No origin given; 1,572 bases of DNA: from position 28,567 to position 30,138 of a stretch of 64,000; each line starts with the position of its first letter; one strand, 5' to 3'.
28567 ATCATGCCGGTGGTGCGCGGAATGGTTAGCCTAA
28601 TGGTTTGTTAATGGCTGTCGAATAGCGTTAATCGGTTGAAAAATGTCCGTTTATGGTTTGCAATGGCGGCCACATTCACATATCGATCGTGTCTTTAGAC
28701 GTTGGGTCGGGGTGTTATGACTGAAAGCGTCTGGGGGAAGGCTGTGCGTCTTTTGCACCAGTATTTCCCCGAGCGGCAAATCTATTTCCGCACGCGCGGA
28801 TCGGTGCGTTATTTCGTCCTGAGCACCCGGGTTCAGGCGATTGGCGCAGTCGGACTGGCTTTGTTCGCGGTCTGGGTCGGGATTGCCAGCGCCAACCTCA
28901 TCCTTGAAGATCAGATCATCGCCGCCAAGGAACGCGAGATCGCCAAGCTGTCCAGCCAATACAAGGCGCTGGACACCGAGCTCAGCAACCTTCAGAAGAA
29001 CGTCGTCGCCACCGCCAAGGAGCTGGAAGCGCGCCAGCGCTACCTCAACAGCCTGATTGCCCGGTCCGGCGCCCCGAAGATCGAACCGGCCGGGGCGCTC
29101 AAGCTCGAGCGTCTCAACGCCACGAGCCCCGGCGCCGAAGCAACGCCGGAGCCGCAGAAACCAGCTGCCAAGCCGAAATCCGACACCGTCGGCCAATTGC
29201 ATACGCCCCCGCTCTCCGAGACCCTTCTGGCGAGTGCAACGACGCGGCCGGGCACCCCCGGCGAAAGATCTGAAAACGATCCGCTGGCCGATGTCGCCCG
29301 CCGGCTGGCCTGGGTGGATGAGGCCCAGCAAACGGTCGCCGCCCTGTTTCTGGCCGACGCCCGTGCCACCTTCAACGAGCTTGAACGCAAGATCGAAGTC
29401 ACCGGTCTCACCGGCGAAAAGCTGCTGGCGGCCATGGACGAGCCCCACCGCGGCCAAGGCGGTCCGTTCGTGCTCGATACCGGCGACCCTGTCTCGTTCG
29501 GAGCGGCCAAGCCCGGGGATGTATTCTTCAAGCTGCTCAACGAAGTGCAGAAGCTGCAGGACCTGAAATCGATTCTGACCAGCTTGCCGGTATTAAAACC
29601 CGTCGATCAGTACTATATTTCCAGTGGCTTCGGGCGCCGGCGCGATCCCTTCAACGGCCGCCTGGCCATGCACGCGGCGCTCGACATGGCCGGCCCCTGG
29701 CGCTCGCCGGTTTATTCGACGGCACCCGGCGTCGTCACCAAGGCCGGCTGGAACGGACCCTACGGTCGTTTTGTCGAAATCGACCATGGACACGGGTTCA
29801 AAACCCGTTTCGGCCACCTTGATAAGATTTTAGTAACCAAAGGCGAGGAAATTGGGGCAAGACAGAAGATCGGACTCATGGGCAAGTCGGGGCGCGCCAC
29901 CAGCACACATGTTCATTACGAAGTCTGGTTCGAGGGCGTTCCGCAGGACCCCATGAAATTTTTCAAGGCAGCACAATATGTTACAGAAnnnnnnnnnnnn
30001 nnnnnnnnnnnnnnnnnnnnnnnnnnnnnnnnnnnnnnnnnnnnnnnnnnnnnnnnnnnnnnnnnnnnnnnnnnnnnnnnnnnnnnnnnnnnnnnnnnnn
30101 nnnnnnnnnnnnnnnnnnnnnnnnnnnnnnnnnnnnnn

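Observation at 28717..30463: Bactofilin + bitopic M23 peptidase (LmdC-like) morphogenetic module with 14-nt gene overlap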

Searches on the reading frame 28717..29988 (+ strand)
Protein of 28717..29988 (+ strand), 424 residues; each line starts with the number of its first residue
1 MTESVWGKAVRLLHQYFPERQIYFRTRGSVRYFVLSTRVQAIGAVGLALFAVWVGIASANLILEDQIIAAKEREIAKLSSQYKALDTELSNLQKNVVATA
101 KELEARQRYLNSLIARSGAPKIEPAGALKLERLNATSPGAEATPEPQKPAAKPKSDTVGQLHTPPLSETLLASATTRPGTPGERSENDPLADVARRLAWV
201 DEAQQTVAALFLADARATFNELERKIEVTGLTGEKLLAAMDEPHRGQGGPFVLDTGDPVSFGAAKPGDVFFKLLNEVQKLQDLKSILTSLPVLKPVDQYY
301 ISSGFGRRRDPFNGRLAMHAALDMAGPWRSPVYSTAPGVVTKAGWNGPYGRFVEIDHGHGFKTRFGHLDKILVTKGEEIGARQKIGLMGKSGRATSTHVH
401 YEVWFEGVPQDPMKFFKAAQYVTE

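Call 3: search_protein_families(library=pfam, proteins=[window:28717-29988:+], max_evalue=0.01)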
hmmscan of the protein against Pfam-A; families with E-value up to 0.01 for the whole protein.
window:28717-29988:+ (424 aa): 3 families
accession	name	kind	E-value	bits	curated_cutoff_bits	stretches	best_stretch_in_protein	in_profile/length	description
PF01551.29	Peptidase_M23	-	1.3e-26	93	28.7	1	318-412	2-96/96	Peptidase family M23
PF19353.4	DUF5930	-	8.7e-12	45.2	27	1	2-112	2-110/320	Family of unknown function (DUF5930)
PF04977.20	DivIC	-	0.0086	16.3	28.9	0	50-101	8-59/80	Septum formation initiator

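Call 4: search_protein_families(library=ncbifam, proteins=[window:28717-29988:+], max_evalue=0.01)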
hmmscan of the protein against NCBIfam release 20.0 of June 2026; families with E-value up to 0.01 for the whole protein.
window:28717-29988:+ (424 aa): 14 families
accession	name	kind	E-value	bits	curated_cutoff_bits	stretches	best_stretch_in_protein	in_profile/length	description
NF053825.1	PdgNdpepShyA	equivalog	8.5e-27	93.9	700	1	295-414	270-391/425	peptidoglycan DD-endopeptidase ShyA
NF008652.0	PRK11649.1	equivalog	5.1e-25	88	341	1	296-408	289-402/439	murein DD-endopeptidase MepM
NF053824.1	PdgNdpepShyC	equivalog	3e-22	79.1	700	1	294-412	270-389/429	peptidoglycan DD-endopeptidase ShyC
NF052336.1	PdgHdaseHSB100310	equivalog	6.4e-19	68.5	500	1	300-406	42-144/316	peptidoglycan hydrolase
NF052530.1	Heli_ShapePgp3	exception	1.8e-16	60.1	300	1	291-418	140-266/270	peptidoglycan metallopeptidase Pgp3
NF052529.1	PG_M23_Pgp6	exception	4.5e-14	51.9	600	1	318-416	334-432/452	peptidoglycan metallopeptidase Pgp6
NF040883.1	amid_act_ActS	equivalog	5.8e-12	45.4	375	1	321-417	138-234/242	amidase activator ActS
NF053738.1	S2SprSpoIIQBc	equivalog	3.3e-11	43.3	250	1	332-417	137-224/232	stage II sporulation protein SpoIIQ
NF008123.1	PRK10871.1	equivalog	7.5e-11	42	311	1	321-416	267-362/365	murein hydrolase activator NlpD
NF041208.1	celldiv_DipM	equivalog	1.4e-09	37.7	740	1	318-416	318-417/419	cell division endopeptidase DipM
NF008644.1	PRK11637.1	equivalog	4.4e-09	35.8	270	1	329-412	296-379/385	murein hydrolase activator EnvC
NF050804.1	CellDivDipMCaul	equivalog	2.3e-07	30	900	1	322-412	531-622/634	cell division endopeptidase DipM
NF047755.1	LIC_10271_M23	exception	0.0015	18.3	180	1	332-389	130-187/207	LIC_10271 family cell wall hydrolase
NF004799.0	PRK06148.1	subfamily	0.0047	14.9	1128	1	299-403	422-537/1015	hypothetical protein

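Call 7: find_homologous_proteins(query=window:28717-29988:+, max_evalue=0.00001)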
Query window:28717-29988:+ (424 aa): 546 proteins with E <= 0.00001 among 8000 candidates; the best 120 are listed.
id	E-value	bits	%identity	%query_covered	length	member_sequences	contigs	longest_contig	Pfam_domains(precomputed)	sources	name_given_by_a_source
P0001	9.4e-282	952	100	100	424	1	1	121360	PF01551.30,PF19353.5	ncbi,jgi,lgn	-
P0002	2.0e-222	756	84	97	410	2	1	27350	PF01551.30,PF19353.5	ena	-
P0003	4.1e-123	429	49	100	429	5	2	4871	PF01551.30,PF19353.5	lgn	-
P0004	6.0e-121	422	47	100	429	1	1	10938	PF01551.30,PF19353.5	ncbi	-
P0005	1.2e-120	421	47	100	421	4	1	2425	PF01551.30,PF19353.5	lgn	-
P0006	8.5e-120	419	48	100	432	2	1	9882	PF01551.30,PF19353.5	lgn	-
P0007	2.0e-119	417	47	100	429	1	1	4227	PF01551.30,PF19353.5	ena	-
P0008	2.7e-119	417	47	100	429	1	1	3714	PF01551.30,PF19353.5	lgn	-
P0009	2.3e-94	335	45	92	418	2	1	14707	PF01551.30,PF19353.5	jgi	-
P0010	2.2e-91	325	42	98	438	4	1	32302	PF01551.30,PF19353.5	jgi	-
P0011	4.4e-82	294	40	98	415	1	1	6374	PF01551.30,PF19353.5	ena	-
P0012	8.1e-80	287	38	96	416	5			PF01551.30,PF19353.5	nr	nr:peptidoglycan DD-metalloendopeptidase family protein [Luteithermobacter gelatinilyticus]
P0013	1.5e-78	283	39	100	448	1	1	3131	PF01551.30,PF19353.5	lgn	-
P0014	2.8e-76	275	38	96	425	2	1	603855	PF01551.30,PF19353.5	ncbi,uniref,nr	ncbi:peptidoglycan DD-metalloendopeptidase family protein [Kordiimonas marina]|uniref:peptidoglycan 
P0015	5.7e-75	271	39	97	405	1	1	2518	PF01551.30,PF19353.5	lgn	-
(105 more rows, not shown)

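Call 12: find_encoding_contigs(protein=P0001, flank=6000, max_places=4)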
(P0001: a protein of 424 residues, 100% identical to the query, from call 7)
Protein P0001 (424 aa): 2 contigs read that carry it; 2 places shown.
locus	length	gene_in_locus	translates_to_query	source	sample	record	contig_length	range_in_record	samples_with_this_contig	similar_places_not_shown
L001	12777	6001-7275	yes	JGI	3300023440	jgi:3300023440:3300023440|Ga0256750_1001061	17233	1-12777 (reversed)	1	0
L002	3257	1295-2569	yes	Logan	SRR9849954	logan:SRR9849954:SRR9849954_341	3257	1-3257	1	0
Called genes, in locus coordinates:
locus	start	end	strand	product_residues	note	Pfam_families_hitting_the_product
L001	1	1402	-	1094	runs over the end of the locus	PF13116:YhdP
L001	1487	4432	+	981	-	PF03710:GlnE, PF08335:GlnD_UR_UTase, PF03710:GlnE, PF08335:GlnD_UR_UTase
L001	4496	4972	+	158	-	PF00578:AhpC-TSA, PF08534:Redoxin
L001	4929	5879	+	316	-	PF04305:DUF455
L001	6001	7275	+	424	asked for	PF19353:DUF5930, PF01551:Peptidase_M23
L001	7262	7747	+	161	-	PF04519:Bactofilin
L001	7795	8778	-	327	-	PF03462:PCRF, PF00472:RF-1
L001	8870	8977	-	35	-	-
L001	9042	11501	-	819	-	PF00912:Transgly, PF17092:PCB_OB, PF00905:Transpeptidase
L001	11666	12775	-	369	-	?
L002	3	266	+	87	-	?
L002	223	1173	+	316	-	PF04305:DUF455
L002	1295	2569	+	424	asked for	PF19353:DUF5930, PF01551:Peptidase_M23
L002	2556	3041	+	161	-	PF04519:Bactofilin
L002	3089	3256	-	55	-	?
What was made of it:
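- Checked: The identical gene pair sits on an independent metagenome contig and on a Logan contig (call 12).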

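Call 18: find_related_loci(query=A1, collection=genome_contigs, flank=4000)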
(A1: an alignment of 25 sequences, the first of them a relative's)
Query A1 (424 aa) in genome_contigs; peptide patterns used: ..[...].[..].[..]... (x = any residue, [..] = any of these).
600 stretches matched a pattern (row limit reached: there are more); 600 encode a relative of the query (tblastn E <= 1e-3); the best 80 are kept; 80 distinct loci.
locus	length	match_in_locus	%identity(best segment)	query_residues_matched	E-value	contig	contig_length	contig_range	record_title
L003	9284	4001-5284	48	1-424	4e-125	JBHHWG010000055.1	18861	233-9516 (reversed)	MAG: Sphingomonadales bacterium isolate S.3.sp1_bin.13 NODE_305_length_18861_cov_6.004201, whole genome shotgun sequence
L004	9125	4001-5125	39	11-422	5e-83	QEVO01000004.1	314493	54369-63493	MAG: Proteobacteria bacterium isolate PRO5 J3_scaffold_14, whole genome shotgun sequence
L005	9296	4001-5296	34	3-422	2e-77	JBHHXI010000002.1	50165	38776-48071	MAG: Rhodospirillales bacterium isolate D_2_bin.24 NODE_110_length_50165_cov_9.825843, whole genome shotgun sequence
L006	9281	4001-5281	36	6-422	9e-76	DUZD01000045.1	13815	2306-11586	MAG TPA_asm: Rhodospirillaceae bacterium isolate MAG_05422_2-02_14 Ga0066829_10000592, whole genome shotgun sequence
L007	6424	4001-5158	36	15-422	7e-74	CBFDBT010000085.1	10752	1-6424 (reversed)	MAG TPA_asm: uncultured Alphaproteobacteria bacterium isolate SRR26215677_concoct_115 genome assembly, contig: ERZ250734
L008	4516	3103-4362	35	12-422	1e-72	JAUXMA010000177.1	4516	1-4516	MAG: Rhodospirillaceae bacterium isolate CSMAG_3148 CSMAG_3148_k141_395361_length_4516_cov_13.7504, whole genome shotgun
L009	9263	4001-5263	35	11-422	2e-72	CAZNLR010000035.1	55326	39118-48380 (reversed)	MAG TPA_asm: uncultured Rhodospirillaceae bacterium isolate SRP200020_co5_401 genome assembly, contig: NODE_816_length_5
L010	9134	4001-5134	33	11-422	2e-71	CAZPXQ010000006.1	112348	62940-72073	MAG TPA_asm: uncultured Sphingomonadales bacterium isolate SRP141376_co4_193 genome assembly, contig: NODE_240_length_11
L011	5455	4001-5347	33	4-422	7e-71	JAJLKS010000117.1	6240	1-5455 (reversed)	MAG: Alphaproteobacteria bacterium isolate PE-1-4 k141_1191004, whole genome shotgun sequence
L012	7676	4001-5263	34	11-422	6e-71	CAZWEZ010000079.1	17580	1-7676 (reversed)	MAG TPA_asm: uncultured Thalassospiraceae bacterium isolate binchicken_co85_32 genome assembly, contig: NODE_1779_length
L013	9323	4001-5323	33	5-422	5e-71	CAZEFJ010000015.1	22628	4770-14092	MAG TPA_asm: uncultured Hyphomicrobiales bacterium isolate SRP128015_co1_189 genome assembly, contig: NODE_2946_length_2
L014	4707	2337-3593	32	13-422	2e-70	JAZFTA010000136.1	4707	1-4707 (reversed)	MAG: Rhodospirillales bacterium isolate BS2bin.22 BS2bin.22_136, whole genome shotgun sequence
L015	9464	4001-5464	34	1-422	9e-70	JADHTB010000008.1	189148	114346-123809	MAG: Alphaproteobacteria bacterium isolate BS150m-G9 BS-150m-C29, whole genome shotgun sequence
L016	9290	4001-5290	35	3-422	2e-75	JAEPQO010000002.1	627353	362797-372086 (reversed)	MAG: Rhodospirillales bacterium isolate HXMU1429-12 NODE_2_length_627353_cov_21.571541, whole genome shotgun sequence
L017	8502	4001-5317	34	13-422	3e-66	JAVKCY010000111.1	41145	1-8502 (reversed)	MAG: Parvibaculum sp. isolate F3-SA18-18 k141_69586, whole genome shotgun sequence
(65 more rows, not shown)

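Call 27: find_encoding_contigs(protein=P0002, flank=5000, max_places=3)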
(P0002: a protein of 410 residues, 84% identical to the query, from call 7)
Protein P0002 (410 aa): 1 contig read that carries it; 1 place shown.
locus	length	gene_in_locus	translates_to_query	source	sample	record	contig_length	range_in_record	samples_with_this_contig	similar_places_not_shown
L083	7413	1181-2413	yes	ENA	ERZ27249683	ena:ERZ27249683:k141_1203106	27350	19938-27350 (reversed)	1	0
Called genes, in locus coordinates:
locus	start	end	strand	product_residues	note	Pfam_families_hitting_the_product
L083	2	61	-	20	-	?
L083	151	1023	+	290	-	PF04305:DUF455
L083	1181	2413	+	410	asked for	PF19353:DUF5930, PF01551:Peptidase_M23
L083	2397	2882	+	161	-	PF04519:Bactofilin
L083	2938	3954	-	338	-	PF03462:PCRF, PF00472:RF-1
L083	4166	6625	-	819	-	PF00575:S1 (faint), PF00912:Transgly, PF17092:PCB_OB, PF00905:Transpeptidase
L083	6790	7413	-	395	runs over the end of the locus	PF11741:AMIN, PF01520:Amidase_3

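Call 33: predict_structure(alignment_id=A2)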
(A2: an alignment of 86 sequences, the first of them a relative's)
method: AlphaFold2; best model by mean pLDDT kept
length: 424 residues; sequences in the alignment: 86
mean_pLDDT: 83.5   pTM: 0.64
mean pLDDT of the five models: 83.5, 81.9, 80.5, 79.3, 79.3
residues with pLDDT >= 90: 257; 70-90: 72; 50-70: 49; < 50: 46
segments of 3 or more residues with pLDDT < 50: 154-177, 250-257
pLDDT, mean of each block of 10 residues (from residue 1): 75 91 91 92 94 93 90 93 92 89 89 82 55 51 50 46 43 47 64 88 91 94 95 93 57 48 70 92 93 97 97 96 98 98 97 97 98 98 98 97 97 95 76
secondary structure, 60 per line:
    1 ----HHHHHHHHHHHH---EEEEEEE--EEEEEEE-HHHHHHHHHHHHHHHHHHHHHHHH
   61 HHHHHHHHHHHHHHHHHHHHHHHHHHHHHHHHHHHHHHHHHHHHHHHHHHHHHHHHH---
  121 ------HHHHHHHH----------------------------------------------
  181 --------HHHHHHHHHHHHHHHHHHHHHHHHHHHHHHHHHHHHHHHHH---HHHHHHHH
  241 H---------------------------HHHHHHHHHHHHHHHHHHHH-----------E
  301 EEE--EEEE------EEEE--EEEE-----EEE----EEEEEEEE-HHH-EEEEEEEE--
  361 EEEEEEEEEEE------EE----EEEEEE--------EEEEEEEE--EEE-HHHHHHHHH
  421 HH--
elements in order: H5-16 E20-26 E29-35 H37-117 H127-134 H189-229 H233-241 H269-288 E300-303 E306-309 E316-319 E322-325 E331-333 E338-345 E351-358 E361-371 E384-389 E398-405 E408-410 H412-422
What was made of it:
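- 28771..28824 (+): Cytoplasmic beta-hairpin, residues 19-36 (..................). This is the presumed bactofilin-binding determinant. AF2 models strands 20-26 and 29-35 at pLDDT about 91 (call 33).
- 28831..28905 (+): Single transmembrane helix, about residues 39-63. It forms part of the continuous helix 37-117 in the AF2 model (call 33).
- It shows helix 5-16, hairpin 20-26/29-35, a continuous helix 37-117, a disordered linker, further long helices and an M23 domain at 300-424 (call 33).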

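Call 35: search_solved_structures(query=window:28717-29988:+, max_evalue=0.00001, show_alignments=2)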
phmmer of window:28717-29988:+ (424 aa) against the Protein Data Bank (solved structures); distinct sequences matched with E-value up to 0.00001: 36.
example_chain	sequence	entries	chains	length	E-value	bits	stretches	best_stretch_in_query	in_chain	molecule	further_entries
5j1l_A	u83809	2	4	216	6.7e-25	91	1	286-417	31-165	ToxR-activated gene (TagE)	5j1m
6ue4_A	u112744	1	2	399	7.4e-23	84.3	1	295-414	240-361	ShyA endopeptidase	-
6u2a_A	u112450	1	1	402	7.4e-23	84.3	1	295-414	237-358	ShyA endopeptidase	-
2gu1_A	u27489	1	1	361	1.3e-22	83.6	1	294-414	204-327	Zinc peptidase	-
3slu_A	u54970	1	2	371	5.6e-18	68.3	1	294-414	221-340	M23 peptidase domain protein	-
6muk_A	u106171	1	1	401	6.4e-18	68.1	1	294-414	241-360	Peptidase M23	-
2hsi_A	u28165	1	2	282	1e-15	60.8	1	288-419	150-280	Putative peptidase M23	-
5j1l_B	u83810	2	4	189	7.5e-15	57.9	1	288-416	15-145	ToxR-activated gene (TagE)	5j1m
6jmx_A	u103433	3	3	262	8.3e-15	57.8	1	299-417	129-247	Peptidase M23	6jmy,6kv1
5j1k_A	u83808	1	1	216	9.7e-15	57.6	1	288-416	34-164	ToxR-activated gene (TagE)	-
6jn1_A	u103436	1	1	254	1.9e-13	53.3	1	299-417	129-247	Peptidase M23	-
6jn0_A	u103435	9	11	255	1.9e-13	53.3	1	299-417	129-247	Peptidase M23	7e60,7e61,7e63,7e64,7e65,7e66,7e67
6jn7_A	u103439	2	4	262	2e-13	53.3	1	299-417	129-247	Peptidase M23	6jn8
6jmz_A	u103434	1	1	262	2e-13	53.3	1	299-417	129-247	Peptidase M23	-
9gy1_A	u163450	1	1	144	8.6e-13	51.2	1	303-416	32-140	Peptidase, M23 family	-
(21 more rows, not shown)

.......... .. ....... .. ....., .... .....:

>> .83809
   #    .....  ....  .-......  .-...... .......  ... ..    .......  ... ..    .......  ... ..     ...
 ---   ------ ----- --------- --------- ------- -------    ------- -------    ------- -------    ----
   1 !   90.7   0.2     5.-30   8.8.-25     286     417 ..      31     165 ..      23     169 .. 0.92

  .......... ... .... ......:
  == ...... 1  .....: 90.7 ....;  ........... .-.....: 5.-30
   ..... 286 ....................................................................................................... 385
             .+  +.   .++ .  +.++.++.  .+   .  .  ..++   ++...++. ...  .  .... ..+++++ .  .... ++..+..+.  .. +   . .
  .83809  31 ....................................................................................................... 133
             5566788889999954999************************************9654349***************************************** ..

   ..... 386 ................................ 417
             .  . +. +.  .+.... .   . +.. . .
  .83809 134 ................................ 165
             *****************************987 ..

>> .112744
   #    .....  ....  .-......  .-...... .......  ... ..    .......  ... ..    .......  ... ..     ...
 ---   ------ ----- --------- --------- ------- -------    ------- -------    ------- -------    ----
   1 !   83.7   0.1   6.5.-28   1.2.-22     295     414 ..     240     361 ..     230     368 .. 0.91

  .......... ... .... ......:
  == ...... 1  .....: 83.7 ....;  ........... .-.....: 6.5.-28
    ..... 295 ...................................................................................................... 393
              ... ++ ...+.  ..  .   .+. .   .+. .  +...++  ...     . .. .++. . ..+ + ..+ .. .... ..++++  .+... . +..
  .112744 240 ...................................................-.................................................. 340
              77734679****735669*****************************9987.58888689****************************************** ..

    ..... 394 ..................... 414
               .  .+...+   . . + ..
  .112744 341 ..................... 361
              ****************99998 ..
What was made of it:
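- The best matches are active enzymes: ShyA, MepM and Csd1 (calls 4, 35).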

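Call 36: fold_search(model_id=the predicted structure, library=pdb)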
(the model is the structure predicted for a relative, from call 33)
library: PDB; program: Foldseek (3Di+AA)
matches with E <= 10: 162; with E <= 0.001: 67
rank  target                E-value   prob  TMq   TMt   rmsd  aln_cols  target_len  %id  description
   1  6u2a                  9.7e-13  1.00  0.27  0.32   7.2       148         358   36  ShyA endopeptidase from Vibrio cholera (open form) (released 2020-05-27)
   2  6ue4_A                2.5e-12  1.00  0.28  0.33   6.4       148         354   36  ShyA Endopeptidase from Vibrio cholerae (Closed form) (released 2020-05-27)
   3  2gu1                  2.9e-12  1.00  0.27  0.36   1.6       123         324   43  Crystal structure of a zinc containing peptidase from vibrio cholerae (released 2006-07-04)
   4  6ue4_B                3.4e-12  1.00  0.28  0.34   1.4       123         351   43  ShyA Endopeptidase from Vibrio cholerae (Closed form) (released 2020-05-27)
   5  3slu_B                2.1e-11  1.00  0.27  0.32   2.6       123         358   35  Crystal structure of NMB0315 (released 2012-02-01)
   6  6jmx                  2.3e-11  1.00  0.27  0.45   9.2       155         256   29  Structure of open form of peptidoglycan peptidase (released 2020-01-15)
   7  3slu_A                3.5e-11  1.00  0.27  0.33   2.7       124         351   34  Crystal structure of NMB0315 (released 2012-02-01)
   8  5j1l_C                3.5e-11  1.00  0.26  0.65   3.4       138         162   37  Crystal structure of Csd1-Csd2 dimer I (released 2016-10-19)
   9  6jmy                  3.5e-11  1.00  0.28  0.46  13.5       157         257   28  Structure of wild type closed form of peptidoglycan peptidase (released 2020-01-15)
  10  5j1m_C                4.6e-11  1.00  0.24  0.62   5.1       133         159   40  Crystal structure of Csd1-Csd2 dimer II (released 2016-10-19)
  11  6muk                  6.8e-11  1.00  0.27  0.32   4.8       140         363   31  1.93 Angstrom Resolution Crystal Structure of Peptidase M23 from Neisseria gonorrhoeae. (released 2018-10-31)
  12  6jmz                  7.6e-11  1.00  0.27  0.45   9.1       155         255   28  Structure of H247A mutant open form peptidoglycan peptidase (released 2020-01-15)
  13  6jn1_A                1.7e-10  1.00  0.27  0.44   9.7       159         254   28  Structure of H247A mutant peptidoglycan peptidase complex with penta peptide (released 2020-01-15)
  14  5j1l_B                1.8e-10  1.00  0.27  0.58   4.2       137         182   31  Crystal structure of Csd1-Csd2 dimer I (released 2016-10-19)
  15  6jn7_A                2.1e-10  1.00  0.28  0.44  13.8       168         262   26  Structure of H216A mutant closed form peptidoglycan peptidase (released 2020-01-15)
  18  5j1l_A                2.7e-10  1.00  0.25  0.62   7.3       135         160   39  Crystal structure of Csd1-Csd2 dimer I (released 2016-10-19)
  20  5j1l_D                4.0e-10  1.00  0.28  0.65   3.1       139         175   32  Crystal structure of Csd1-Csd2 dimer I (released 2016-10-19)
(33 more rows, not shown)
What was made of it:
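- Closest known: Helicobacter pylori Csd1/Csd2-CcmA cell-shape system. Same: The Csd1-Csd2 structure 5j1l is the best solved-structure sequence match for the M23 domain (E 6.7e-25, call 35) and is among the top fold matches (call 36).
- Closest known: MepM / ShyA housekeeping DD-endopeptidases and EnvC/NlpD/DipM LytM regulators. Same: ShyA and MepM share the full catalytic residue set (calls 4, 35, 36).
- They align with ShyA and Csd1 (call 35), and the fold matches active M23 enzymes (call 36). The coiled-coil plus LytM architecture resembles EnvC, and EnvC structures appear among the Foldseek and sequence hits (calls 35, 36).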
